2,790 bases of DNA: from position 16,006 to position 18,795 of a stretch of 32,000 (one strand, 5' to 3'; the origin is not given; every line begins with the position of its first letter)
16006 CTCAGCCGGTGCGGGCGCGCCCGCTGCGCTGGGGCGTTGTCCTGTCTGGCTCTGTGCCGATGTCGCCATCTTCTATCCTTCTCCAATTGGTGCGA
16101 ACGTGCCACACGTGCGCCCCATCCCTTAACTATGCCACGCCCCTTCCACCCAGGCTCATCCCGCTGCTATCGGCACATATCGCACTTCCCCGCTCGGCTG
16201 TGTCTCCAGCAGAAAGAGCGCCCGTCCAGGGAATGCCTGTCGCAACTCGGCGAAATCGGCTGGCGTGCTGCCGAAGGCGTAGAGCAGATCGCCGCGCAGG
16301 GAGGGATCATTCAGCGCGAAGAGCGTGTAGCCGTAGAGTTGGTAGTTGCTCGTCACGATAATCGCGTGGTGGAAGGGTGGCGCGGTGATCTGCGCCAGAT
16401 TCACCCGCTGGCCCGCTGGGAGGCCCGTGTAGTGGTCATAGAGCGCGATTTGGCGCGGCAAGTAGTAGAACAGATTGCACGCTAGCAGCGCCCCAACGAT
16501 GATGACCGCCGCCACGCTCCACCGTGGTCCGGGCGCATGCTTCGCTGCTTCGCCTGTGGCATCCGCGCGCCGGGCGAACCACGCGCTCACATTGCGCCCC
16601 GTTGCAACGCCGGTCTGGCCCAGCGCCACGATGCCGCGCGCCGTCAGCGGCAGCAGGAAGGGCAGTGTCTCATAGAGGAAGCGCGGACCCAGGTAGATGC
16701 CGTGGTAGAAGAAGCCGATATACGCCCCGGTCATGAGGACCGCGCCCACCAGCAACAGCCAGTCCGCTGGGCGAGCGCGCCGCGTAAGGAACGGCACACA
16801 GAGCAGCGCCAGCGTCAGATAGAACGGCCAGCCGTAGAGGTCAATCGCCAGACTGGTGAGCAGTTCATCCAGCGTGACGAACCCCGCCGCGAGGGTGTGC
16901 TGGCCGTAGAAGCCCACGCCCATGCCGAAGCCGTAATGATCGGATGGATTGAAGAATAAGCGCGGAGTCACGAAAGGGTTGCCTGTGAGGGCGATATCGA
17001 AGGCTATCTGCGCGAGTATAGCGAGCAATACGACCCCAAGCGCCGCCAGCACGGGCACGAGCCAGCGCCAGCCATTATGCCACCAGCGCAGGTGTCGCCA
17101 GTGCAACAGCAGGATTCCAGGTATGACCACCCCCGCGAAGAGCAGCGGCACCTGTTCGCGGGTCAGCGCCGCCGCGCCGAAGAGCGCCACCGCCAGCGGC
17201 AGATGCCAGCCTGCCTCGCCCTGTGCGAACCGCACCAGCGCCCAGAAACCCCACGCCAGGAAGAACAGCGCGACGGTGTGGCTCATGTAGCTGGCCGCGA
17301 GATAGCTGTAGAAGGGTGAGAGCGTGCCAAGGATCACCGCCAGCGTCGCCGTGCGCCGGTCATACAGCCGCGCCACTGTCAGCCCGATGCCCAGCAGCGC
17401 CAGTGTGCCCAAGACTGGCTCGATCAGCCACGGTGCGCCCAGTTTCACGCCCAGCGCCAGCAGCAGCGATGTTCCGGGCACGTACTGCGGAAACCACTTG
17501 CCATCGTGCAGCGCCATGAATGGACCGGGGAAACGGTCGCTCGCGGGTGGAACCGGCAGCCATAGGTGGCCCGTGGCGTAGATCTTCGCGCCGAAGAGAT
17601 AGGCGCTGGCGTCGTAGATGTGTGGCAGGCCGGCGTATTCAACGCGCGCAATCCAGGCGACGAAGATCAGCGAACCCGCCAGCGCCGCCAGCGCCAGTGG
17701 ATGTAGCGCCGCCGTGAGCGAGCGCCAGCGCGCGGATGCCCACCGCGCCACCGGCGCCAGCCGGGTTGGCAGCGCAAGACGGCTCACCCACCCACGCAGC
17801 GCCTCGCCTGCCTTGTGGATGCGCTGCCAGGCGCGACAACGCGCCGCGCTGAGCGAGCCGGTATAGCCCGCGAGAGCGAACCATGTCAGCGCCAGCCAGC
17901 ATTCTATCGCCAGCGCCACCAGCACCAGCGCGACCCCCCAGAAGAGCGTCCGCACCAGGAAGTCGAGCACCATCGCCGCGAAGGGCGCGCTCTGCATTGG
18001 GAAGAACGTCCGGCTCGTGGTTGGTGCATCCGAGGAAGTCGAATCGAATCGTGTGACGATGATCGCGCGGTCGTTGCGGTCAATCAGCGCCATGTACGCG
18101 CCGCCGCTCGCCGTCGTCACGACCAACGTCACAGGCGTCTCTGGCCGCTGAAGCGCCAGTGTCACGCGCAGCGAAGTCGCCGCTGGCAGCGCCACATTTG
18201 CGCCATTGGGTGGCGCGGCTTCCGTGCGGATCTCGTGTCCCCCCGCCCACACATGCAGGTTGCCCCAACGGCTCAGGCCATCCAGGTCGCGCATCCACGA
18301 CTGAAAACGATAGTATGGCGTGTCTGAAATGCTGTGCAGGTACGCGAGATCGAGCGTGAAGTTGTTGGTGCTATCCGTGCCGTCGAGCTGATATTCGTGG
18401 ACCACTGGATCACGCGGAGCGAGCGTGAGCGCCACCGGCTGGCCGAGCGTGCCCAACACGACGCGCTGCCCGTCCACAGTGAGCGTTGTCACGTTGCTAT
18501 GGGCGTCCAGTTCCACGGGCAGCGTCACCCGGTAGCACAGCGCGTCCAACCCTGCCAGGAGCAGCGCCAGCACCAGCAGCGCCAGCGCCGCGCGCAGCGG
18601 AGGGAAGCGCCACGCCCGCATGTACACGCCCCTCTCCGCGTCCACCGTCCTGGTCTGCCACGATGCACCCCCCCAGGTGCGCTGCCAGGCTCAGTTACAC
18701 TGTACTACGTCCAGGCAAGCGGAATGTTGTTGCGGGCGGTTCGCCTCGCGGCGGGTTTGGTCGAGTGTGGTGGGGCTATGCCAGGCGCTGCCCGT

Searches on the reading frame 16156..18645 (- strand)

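Call 10: search_protein_families(library=pfam, proteins=[window:16156-18645:-], max_evalue=0.001)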
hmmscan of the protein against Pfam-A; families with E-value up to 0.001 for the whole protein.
window:16156-18645:- (829 aa): 1 family
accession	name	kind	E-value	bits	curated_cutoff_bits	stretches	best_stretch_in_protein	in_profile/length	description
PF13231.12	PMT_2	-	1.5e-08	35.5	26.1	1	406-538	25-154/160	Dolichyl-phosphate-mannose-protein mannosyltransferase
